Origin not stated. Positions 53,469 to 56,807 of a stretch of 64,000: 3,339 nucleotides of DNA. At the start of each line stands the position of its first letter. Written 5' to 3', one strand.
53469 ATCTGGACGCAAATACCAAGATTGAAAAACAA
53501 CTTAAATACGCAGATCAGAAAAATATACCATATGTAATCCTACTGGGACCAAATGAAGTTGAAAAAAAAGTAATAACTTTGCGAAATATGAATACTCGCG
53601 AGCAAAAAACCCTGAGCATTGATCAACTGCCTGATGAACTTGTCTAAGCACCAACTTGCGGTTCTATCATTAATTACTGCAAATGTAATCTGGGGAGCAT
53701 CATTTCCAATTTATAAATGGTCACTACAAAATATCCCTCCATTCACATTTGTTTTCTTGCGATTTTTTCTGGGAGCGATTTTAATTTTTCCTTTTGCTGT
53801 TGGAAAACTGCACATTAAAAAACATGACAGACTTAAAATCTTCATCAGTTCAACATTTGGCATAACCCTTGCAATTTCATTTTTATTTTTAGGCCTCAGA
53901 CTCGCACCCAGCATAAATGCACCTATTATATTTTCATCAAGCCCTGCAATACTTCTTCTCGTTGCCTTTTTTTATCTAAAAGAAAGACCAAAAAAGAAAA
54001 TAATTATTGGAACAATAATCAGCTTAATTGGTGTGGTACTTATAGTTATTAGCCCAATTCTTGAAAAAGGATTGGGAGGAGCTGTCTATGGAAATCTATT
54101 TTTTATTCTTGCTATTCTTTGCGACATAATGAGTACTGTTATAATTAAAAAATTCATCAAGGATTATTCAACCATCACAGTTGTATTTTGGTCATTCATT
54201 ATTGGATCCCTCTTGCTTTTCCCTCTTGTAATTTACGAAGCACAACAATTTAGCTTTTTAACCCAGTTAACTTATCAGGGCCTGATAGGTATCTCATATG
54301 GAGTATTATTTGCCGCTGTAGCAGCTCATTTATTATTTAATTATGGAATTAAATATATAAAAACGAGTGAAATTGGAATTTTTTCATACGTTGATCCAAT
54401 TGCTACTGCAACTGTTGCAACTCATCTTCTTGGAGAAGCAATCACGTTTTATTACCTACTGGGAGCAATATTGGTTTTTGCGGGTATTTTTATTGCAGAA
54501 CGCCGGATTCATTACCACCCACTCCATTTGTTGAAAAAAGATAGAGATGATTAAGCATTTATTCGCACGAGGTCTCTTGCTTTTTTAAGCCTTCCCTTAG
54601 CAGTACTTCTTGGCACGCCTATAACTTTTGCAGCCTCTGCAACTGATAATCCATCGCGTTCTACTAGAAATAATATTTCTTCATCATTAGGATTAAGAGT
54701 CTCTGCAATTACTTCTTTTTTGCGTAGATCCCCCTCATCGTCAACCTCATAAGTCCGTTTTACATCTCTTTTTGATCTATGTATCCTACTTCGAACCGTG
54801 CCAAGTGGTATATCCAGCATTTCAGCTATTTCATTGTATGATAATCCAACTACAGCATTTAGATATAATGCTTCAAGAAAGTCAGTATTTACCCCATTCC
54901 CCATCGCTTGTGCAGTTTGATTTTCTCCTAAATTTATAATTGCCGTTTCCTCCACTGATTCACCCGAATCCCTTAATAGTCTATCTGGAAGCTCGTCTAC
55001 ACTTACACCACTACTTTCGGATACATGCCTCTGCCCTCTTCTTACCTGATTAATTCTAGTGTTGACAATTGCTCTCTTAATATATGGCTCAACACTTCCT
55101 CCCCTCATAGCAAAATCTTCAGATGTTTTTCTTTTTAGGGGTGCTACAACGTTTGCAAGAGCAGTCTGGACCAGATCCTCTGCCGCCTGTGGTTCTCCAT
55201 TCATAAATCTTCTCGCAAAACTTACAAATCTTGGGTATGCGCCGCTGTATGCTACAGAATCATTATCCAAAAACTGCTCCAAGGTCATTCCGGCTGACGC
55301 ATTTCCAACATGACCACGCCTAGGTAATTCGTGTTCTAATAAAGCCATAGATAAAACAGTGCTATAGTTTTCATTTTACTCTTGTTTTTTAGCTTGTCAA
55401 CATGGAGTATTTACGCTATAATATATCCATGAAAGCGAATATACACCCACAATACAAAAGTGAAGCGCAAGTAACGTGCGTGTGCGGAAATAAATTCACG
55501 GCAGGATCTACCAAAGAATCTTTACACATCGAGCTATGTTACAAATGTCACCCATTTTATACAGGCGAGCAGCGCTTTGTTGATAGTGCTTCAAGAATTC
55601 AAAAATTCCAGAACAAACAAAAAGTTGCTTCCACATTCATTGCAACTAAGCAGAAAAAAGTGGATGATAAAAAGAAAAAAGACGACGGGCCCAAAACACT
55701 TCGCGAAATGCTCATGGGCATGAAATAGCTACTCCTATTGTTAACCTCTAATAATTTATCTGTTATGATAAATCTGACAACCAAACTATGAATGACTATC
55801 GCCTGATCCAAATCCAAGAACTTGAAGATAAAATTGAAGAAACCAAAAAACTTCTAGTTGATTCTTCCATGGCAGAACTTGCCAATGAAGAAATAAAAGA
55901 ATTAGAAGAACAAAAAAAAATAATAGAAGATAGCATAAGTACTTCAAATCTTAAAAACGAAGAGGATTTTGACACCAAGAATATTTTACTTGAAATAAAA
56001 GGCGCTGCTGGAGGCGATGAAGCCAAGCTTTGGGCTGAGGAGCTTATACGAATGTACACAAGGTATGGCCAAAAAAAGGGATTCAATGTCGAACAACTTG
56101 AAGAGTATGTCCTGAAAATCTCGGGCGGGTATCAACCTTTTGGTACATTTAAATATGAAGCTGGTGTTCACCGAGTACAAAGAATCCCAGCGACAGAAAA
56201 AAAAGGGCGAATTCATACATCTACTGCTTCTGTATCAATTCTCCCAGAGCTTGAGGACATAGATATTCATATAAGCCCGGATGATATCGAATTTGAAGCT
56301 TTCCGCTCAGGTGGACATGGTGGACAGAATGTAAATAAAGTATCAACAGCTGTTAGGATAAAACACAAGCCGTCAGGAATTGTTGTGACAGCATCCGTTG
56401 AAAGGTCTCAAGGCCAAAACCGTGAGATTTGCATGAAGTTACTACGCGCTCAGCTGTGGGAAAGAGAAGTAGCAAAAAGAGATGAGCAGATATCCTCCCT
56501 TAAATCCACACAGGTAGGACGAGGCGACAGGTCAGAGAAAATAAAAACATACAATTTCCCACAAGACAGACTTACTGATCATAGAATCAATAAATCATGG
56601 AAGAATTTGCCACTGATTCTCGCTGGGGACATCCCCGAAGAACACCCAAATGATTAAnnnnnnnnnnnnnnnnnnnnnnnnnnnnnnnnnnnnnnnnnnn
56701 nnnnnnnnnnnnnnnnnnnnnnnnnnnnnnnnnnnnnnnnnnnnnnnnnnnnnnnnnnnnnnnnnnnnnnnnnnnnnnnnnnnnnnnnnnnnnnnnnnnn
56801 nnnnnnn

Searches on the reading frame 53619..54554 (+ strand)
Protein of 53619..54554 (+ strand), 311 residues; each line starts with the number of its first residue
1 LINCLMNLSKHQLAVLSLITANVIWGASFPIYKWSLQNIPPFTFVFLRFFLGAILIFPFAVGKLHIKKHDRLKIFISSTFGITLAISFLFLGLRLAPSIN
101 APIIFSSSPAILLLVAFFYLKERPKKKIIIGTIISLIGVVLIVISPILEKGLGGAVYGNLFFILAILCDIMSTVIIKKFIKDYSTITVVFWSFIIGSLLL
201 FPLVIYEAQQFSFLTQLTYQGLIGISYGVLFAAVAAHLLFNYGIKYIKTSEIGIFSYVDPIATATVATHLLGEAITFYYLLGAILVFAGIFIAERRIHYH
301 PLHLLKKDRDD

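Call 3: search_protein_families(library=pfam, proteins=[window:53619-54554:+], max_evalue=0.1)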
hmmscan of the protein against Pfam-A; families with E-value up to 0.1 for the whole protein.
window:53619-54554:+ (311 aa): 1 family
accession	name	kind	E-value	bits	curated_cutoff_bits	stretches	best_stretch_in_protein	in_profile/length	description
PF00892.27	EamA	-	4.5e-45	153.7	28.2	2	13-143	2-134/135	EamA-like transporter family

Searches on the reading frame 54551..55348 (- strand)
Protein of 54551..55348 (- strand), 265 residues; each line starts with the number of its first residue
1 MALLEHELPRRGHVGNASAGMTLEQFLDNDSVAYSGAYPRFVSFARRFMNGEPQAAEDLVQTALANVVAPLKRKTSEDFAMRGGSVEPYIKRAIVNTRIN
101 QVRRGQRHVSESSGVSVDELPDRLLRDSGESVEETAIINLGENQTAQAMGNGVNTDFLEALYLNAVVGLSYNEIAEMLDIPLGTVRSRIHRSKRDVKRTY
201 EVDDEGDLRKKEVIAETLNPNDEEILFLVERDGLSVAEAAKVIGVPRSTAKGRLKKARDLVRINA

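Call 3: search_protein_families(library=pfam, proteins=[window:54551-55348:-], max_evalue=0.1)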
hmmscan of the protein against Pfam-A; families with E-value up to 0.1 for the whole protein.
window:54551-55348:- (265 aa): 22 families
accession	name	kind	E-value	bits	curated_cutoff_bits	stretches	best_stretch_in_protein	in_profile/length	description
PF08281.18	Sigma70_r4_2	-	1e-19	70.4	25.7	2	159-194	17-52/54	Sigma-70, region 4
PF04545.22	Sigma70_r4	-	8.9e-14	51.2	24.1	2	166-192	18-44/50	Sigma-70, region 4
PF13384.12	HTH_23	-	7.4e-11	42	24.6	2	158-192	8-41/50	Homeodomain-like domain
PF13412.12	HTH_24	-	2.3e-08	33.9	21.9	2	168-189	17-38/48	Winged helix-turn-helix DNA-binding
PF07638.17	Sigma70_ECF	-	3.7e-07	30.7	21.1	1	35-190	24-173/185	ECF sigma factor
PF20432.4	Xre-like-HTH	-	1.7e-06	28.7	25.8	1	233-257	23-45/63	Antitoxin Xre-like helix-turn-helix domain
PF04542.20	Sigma70_r2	-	2.9e-06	27.4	24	1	38-107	6-70/71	Sigma-70 region 2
PF13556.12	HTH_30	-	4.7e-06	26.7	27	1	233-263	12-42/59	PucR C-terminal helix-turn-helix domain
PF13404.12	HTH_AsnC-type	-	2.6e-05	24.4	27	0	222-256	5-40/42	AsnC-type helix-turn-helix domain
PF12840.13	HTH_20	-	4.5e-05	23.8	27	0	229-256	14-41/51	Helix-turn-helix domain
PF13518.12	HTH_28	-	0.00031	21.2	25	0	224-257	4-36/52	Helix-turn-helix domain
PF12728.13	HTH_17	-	0.00037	21.1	27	0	234-254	2-21/51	Helix-turn-helix domain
PF09339.16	HTH_IclR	-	0.00043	20.4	22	0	230-251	15-36/52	IclR helix-turn-helix domain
PF25787.1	HTH_SB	-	0.001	19.3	43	0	168-193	22-47/53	Sleeping Beauty transposase HTH domain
PF12802.13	MarR_2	-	0.0038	17.8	27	0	225-256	10-43/61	MarR family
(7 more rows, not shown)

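Call 4: search_protein_families(library=ncbifam, proteins=[window:54551-55348:-], max_evalue=0.1)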
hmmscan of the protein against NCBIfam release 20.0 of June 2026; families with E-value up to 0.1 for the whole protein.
window:54551-55348:- (265 aa): 81 families (the best 25 are shown)
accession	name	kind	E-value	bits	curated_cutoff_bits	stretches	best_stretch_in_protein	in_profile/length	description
TIGR02937.1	sigma70-ECF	superfamily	7.7e-20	71.2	42.9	2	35-197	8-162/165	sigma-70 family RNA polymerase sigma factor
TIGR02983.1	SigE-fam_strep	subfamily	1.4e-19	70.5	141.55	1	34-199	12-157/162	SigE family RNA polymerase sigma factor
TIGR02947.1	SigH_actino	hypoth_equivalog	1.4e-18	67.2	251.55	1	49-199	31-178/193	RNA polymerase sigma-70 factor, TIGR02947 family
NF007229.0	PRK09647.1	equivalog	2.7e-17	62.8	265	1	49-205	64-207/220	RNA polymerase sigma factor SigE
NF009164.0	PRK12511.1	equivalog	7.1e-16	58.3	185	2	50-202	25-160/182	RNA polymerase sigma factor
NF009198.0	PRK12546.1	equivalog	1.3e-14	54.4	270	2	51-209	29-170/188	RNA polymerase sigma factor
TIGR02950.1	SigM_subfam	subfamily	9.7e-14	51.5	147.95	1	50-200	21-158/159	RNA polymerase sigma factor, SigM family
TIGR02939.1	RpoE_Sigma70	equivalog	9.9e-14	51.8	236.15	1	89-198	74-184/190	RNA polymerase sigma factor RpoE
NF009199.0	PRK12547.1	subfamily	1.7e-13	50.4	219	2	42-214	20-174/184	RNA polymerase sigma factor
NF007231.0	PRK09649.1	equivalog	2.3e-13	50.4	219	2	56-198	50-176/185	RNA polymerase sigma factor SigC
NF009185.0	PRK12533.1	equivalog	2.5e-13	50.2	248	1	47-199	47-192/231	RNA polymerase sigma factor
NF007223.0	PRK09641.1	equivalog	1e-12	48.3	209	1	51-199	40-183/187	RNA polymerase sigma factor SigW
NF007227.0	PRK09645.1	subfamily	1.3e-12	48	202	1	43-201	28-171/177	sigma-70 family RNA polymerase sigma factor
NF009166.1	PRK12513.1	equivalog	1.5e-12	47.6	206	2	44-197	38-183/193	RNA polymerase sigma factor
TIGR02985.1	Sig70_bacteroi1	subfamily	2.2e-12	47.5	126.4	1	34-197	7-159/162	RNA polymerase sigma-70 factor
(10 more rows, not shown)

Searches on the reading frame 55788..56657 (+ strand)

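Call 3: search_protein_families(library=pfam, proteins=[window:55788-56657:+], max_evalue=0.1)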
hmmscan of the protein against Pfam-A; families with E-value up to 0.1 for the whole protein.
window:55788-56657:+ (289 aa): 2 families
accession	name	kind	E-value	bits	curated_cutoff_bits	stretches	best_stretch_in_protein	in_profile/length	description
PF03462.23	PCRF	-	1.8e-39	136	24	1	8-149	43-194/194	PCRF domain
PF00472.26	RF-1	-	1.1e-36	125.8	35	1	156-266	1-116/116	RF-1 domain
